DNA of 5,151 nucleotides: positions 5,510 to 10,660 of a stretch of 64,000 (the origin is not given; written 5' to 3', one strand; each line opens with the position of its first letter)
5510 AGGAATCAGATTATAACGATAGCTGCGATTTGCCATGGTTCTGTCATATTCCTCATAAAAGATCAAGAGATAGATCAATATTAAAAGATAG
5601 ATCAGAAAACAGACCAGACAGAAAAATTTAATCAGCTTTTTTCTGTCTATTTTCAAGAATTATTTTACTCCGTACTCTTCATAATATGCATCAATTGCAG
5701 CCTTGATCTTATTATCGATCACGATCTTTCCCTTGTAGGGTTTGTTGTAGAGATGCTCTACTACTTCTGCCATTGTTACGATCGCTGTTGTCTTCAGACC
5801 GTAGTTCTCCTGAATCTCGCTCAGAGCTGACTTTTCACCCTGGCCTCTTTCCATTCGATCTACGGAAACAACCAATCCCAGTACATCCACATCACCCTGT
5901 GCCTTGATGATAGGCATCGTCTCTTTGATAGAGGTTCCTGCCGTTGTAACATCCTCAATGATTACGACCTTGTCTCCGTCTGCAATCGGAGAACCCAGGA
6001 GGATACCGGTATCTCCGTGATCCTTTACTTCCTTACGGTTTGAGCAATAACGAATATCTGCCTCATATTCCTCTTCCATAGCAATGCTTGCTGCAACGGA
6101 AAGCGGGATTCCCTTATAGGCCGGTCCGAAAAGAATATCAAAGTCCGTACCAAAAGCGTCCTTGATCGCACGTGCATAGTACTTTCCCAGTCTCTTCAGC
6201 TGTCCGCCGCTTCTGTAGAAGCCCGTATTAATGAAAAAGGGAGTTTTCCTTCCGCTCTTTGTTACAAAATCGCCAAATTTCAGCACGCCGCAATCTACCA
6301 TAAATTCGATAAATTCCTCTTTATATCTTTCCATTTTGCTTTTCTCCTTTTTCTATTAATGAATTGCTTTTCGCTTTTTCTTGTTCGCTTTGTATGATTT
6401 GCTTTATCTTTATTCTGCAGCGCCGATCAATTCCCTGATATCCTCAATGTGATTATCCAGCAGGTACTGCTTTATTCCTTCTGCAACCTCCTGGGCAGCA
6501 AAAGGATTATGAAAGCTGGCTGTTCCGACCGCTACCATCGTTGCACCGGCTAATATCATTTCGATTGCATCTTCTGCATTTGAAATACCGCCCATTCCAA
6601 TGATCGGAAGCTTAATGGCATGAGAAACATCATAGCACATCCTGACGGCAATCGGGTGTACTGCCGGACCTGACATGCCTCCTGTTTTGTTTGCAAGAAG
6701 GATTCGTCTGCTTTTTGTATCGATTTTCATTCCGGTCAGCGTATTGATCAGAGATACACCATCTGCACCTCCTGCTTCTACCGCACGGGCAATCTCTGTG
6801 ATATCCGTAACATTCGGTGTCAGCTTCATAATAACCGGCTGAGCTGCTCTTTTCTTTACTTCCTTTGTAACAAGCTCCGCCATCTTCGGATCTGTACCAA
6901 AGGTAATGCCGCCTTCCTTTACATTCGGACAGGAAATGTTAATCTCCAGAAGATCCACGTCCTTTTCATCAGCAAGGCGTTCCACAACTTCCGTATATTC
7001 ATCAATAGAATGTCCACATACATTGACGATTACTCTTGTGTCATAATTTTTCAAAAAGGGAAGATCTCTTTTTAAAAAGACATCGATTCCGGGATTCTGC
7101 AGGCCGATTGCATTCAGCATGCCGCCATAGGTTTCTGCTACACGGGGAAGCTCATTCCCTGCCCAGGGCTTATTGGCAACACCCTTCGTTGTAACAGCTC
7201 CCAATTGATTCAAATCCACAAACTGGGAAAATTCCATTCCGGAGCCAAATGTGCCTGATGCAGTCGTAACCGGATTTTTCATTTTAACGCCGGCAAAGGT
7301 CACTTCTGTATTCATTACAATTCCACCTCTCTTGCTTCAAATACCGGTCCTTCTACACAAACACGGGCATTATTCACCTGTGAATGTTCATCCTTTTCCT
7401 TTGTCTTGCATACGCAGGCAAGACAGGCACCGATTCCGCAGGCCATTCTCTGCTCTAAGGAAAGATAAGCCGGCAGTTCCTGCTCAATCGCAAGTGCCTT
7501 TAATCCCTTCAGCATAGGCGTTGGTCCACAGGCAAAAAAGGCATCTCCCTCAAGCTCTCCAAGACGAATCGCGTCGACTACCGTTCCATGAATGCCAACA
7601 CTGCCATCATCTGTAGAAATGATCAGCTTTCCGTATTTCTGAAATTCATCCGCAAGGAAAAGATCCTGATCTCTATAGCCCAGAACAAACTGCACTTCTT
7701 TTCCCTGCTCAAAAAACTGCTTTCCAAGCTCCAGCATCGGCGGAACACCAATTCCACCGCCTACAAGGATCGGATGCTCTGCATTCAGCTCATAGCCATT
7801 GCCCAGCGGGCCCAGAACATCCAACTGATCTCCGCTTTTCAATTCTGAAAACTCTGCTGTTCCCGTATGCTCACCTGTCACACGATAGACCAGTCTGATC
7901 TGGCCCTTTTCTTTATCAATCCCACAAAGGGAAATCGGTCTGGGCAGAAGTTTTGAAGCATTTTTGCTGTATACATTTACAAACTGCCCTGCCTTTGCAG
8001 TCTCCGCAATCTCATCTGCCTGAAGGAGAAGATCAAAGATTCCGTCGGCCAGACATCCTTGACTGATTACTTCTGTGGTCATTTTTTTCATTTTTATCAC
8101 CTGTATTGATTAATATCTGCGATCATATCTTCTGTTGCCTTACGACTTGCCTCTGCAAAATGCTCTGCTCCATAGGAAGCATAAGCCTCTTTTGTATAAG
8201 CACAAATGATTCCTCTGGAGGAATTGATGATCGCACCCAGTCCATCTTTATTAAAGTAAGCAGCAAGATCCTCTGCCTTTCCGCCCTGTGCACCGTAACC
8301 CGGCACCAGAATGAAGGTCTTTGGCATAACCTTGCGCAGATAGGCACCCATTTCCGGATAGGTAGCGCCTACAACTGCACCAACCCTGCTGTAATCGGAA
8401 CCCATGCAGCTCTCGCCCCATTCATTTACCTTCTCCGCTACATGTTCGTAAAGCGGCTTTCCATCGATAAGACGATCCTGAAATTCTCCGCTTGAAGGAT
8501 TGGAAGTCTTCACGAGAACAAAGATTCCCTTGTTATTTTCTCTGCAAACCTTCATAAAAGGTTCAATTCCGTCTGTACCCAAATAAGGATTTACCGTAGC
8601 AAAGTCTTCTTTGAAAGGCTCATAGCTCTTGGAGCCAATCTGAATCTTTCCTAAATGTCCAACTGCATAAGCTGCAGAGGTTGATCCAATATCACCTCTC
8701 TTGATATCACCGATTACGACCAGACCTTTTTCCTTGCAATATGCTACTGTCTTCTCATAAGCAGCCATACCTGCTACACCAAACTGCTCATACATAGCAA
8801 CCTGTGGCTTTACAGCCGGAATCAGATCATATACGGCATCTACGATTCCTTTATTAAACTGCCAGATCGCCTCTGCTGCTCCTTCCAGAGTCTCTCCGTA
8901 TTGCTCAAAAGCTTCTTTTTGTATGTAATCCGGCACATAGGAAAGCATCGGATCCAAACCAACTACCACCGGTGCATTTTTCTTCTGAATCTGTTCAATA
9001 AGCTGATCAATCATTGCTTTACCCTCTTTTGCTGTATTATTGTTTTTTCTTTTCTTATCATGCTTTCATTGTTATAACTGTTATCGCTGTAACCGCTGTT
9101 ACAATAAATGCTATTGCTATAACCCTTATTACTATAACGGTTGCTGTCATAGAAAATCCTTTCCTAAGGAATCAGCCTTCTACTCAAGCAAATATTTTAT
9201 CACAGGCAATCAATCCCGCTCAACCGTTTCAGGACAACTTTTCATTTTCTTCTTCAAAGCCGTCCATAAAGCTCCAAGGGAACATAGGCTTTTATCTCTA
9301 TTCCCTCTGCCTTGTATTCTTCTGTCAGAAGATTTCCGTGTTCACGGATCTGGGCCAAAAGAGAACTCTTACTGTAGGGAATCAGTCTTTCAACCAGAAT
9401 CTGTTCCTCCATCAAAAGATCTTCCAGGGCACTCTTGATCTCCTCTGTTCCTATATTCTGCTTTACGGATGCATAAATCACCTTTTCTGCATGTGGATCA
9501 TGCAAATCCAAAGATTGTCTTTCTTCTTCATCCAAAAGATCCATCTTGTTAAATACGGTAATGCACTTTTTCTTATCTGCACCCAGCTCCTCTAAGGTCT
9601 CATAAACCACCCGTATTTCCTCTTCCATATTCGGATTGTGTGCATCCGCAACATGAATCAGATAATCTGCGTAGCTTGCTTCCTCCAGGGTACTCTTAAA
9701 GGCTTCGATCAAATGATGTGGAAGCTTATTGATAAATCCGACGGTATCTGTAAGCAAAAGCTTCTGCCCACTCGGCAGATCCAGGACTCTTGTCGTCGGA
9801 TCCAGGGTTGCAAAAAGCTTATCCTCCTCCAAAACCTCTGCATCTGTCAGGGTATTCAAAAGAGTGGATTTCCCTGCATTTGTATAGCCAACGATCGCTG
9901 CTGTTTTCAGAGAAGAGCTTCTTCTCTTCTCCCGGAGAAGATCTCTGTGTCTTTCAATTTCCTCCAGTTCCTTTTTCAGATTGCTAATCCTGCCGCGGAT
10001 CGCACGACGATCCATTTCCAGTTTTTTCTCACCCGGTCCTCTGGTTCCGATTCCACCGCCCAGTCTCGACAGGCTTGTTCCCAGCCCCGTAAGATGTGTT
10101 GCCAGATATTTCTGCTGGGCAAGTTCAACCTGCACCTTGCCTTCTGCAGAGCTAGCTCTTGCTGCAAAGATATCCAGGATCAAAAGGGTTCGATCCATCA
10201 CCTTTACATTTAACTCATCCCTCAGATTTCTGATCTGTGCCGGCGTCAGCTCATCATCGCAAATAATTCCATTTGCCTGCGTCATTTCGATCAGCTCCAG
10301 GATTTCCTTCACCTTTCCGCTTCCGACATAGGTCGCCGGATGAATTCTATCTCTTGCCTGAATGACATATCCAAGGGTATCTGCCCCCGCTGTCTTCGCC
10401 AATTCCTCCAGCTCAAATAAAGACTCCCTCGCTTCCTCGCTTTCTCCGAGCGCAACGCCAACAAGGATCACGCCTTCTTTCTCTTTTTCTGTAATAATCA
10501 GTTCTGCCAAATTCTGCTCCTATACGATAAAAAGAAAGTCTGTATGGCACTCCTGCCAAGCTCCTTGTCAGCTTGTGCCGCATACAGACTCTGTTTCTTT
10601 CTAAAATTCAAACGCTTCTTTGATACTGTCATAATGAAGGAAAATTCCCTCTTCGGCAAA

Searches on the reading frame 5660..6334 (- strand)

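Call 90: search_protein_families(library=pfam, proteins=[window:5660-6334:-], max_evalue=0.00001)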
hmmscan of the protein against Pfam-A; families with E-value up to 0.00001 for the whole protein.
window:5660-6334:- (224 aa): 1 family
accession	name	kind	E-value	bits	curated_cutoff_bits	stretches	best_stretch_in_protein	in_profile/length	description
PF00156.33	Pribosyltran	-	1.3e-10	41.3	26.3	1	49-165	15-131/158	Phosphoribosyl transferase domain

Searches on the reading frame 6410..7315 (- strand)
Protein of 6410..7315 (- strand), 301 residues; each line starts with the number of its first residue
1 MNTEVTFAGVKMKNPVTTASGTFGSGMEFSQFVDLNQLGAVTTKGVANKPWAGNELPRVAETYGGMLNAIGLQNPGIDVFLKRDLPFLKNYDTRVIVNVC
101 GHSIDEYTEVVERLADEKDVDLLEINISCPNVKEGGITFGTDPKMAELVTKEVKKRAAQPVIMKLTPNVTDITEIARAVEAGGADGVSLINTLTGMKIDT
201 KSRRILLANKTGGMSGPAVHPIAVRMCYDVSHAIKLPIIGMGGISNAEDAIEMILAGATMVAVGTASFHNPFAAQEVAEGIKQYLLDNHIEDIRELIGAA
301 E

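Call 90: search_protein_families(library=pfam, proteins=[window:6410-7315:-], max_evalue=0.00001)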
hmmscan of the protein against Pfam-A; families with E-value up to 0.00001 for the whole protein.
window:6410-7315:- (301 aa): 2 families
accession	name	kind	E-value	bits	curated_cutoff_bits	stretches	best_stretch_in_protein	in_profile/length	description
PF01180.27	DHO_dh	-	3.4e-86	289.5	27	1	4-285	3-291/291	Dihydroorotate dehydrogenase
PF01207.24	Dus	-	1.1e-08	35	20.4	1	89-283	51-232/311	Dihydrouridine synthase (Dus)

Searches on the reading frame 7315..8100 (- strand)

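Call 90: search_protein_families(library=pfam, proteins=[window:7315-8100:-], max_evalue=0.00001)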
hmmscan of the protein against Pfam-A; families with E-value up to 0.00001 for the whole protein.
window:7315-8100:- (261 aa): 2 families
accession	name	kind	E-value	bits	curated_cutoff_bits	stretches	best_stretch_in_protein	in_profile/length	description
PF10418.14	DHODB_Fe-S_bind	-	9e-18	64.2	23.9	1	216-259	1-40/41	Iron-sulfur cluster binding domain of dihydroorotate dehydrogenase B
PF00970.30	FAD_binding_6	-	5.8e-06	27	21.1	1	21-101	16-96/99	Oxidoreductase FAD-binding domain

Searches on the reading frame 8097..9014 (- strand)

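Call 90: search_protein_families(library=pfam, proteins=[window:8097-9014:-], max_evalue=0.00001)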
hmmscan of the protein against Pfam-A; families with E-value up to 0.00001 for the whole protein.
window:8097-9014:- (305 aa): 1 family
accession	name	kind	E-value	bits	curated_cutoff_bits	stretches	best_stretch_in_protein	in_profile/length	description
PF00215.30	OMPdecase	-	2.6e-25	90.1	27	1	56-277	17-216/221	Orotidine 5'-phosphate decarboxylase / HUMPS family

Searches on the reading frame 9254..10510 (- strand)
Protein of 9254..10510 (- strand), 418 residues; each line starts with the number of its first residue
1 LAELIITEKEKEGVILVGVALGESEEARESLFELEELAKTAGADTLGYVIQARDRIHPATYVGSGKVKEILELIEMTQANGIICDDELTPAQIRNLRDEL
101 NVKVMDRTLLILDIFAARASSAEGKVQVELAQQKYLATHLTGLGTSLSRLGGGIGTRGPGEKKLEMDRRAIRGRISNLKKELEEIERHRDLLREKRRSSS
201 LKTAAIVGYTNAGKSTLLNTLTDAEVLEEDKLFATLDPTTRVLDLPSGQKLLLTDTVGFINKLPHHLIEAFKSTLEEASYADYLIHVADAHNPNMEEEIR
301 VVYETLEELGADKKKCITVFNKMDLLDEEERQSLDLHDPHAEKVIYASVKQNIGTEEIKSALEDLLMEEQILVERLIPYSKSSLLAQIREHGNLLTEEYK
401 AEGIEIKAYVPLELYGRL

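Call 90: search_protein_families(library=pfam, proteins=[window:9254-10510:-], max_evalue=0.00001)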
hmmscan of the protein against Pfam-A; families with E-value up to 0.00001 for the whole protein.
window:9254-10510:- (418 aa): 5 families
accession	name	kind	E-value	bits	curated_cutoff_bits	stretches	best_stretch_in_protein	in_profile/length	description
PF13167.11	GTP-bdg_N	-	3.3e-34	117.8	25.4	1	29-116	2-89/89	GTP-binding GTPase N-terminal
PF16360.10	GTP-bdg_M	-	1e-30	106.6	29.5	1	118-196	1-79/79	GTP-binding GTPase Middle Region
PF01926.29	MMR_HSR1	-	2.6e-21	76.3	21.9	1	204-322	2-113/113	50S ribosome-binding GTPase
PF03193.22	RsgA_GTPase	-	7.7e-09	36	30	0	278-364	20-106/174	RsgA GTPase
PF02421.24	FeoB_N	-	4e-06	26.9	27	0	203-360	2-154/156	Ferrous iron transport protein B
